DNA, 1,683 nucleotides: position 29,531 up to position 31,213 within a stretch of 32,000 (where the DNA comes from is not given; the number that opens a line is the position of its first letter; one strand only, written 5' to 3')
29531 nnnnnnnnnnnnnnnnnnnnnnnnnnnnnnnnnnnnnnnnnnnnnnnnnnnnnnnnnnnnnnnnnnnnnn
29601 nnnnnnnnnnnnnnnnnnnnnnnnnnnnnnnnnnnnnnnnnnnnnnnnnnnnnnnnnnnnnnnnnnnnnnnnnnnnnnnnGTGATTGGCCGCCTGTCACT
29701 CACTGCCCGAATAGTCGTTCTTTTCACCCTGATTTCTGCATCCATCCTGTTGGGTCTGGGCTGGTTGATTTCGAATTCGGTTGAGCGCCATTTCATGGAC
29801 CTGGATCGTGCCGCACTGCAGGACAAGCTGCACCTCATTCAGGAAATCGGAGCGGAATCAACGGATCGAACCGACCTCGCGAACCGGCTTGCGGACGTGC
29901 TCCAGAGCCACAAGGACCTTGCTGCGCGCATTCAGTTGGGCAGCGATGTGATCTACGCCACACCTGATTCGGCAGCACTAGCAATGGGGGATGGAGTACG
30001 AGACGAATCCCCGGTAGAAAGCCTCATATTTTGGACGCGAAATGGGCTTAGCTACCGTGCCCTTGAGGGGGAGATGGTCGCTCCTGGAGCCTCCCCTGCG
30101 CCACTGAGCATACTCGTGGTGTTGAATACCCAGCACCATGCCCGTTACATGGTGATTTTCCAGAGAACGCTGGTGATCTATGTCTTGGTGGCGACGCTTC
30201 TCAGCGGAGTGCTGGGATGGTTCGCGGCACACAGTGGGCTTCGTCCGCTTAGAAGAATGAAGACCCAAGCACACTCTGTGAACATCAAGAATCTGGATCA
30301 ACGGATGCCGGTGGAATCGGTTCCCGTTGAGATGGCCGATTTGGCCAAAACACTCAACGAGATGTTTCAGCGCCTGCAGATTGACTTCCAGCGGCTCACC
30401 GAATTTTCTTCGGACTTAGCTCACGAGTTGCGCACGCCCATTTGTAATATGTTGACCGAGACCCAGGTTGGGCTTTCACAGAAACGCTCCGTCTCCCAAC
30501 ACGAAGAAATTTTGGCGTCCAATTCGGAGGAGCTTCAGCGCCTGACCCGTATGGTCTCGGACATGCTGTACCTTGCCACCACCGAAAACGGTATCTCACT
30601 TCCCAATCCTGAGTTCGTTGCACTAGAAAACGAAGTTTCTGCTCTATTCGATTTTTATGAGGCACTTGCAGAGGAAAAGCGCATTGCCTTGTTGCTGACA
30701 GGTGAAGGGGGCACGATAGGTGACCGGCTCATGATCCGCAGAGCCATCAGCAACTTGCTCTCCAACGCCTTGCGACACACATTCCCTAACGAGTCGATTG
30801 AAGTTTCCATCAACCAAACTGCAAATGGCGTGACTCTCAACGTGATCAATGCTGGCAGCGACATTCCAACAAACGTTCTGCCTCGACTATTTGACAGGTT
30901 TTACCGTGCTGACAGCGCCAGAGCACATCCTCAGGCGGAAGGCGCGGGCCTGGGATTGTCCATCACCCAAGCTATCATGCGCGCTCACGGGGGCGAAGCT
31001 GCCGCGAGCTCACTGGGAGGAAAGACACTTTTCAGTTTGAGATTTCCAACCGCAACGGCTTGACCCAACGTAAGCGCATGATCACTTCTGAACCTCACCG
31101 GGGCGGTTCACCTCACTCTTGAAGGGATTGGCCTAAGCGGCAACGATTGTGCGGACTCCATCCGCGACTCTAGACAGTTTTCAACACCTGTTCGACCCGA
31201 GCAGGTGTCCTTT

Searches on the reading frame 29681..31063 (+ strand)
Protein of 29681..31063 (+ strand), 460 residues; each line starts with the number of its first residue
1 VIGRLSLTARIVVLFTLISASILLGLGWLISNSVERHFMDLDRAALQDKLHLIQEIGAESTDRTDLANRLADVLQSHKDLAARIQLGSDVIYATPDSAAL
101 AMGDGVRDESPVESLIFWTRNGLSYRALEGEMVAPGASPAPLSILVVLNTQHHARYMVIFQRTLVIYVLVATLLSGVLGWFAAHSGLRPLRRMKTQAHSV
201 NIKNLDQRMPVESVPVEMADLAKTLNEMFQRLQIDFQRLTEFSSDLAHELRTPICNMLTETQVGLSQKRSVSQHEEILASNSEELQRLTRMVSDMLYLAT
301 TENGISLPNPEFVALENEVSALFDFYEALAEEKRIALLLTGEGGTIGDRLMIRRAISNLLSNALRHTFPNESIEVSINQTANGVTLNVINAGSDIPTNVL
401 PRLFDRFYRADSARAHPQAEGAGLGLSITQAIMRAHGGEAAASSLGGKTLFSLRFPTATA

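Call 8: search_protein_families(library=pfam, proteins=[window:29681-31063:+], max_evalue=0.001)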
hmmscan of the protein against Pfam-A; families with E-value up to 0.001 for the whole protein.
window:29681-31063:+ (460 aa): 4 families
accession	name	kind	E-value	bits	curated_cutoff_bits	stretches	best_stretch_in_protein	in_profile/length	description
PF02518.31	HATPase_c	-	1.3e-22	80.7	26.4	1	347-457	1-109/111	Histidine kinase-, DNA gyrase B-, and HSP90-like ATPase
PF21085.3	CusS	-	1.2e-16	61.6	24.1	1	5-157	3-160/160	CusS sensor domain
PF00512.31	HisKA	-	2.4e-11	43.9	26.9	1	239-304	2-66/66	His Kinase A (phospho-acceptor) domain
PF00672.30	HAMP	-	1.2e-10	42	25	1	181-233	1-52/53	HAMP domain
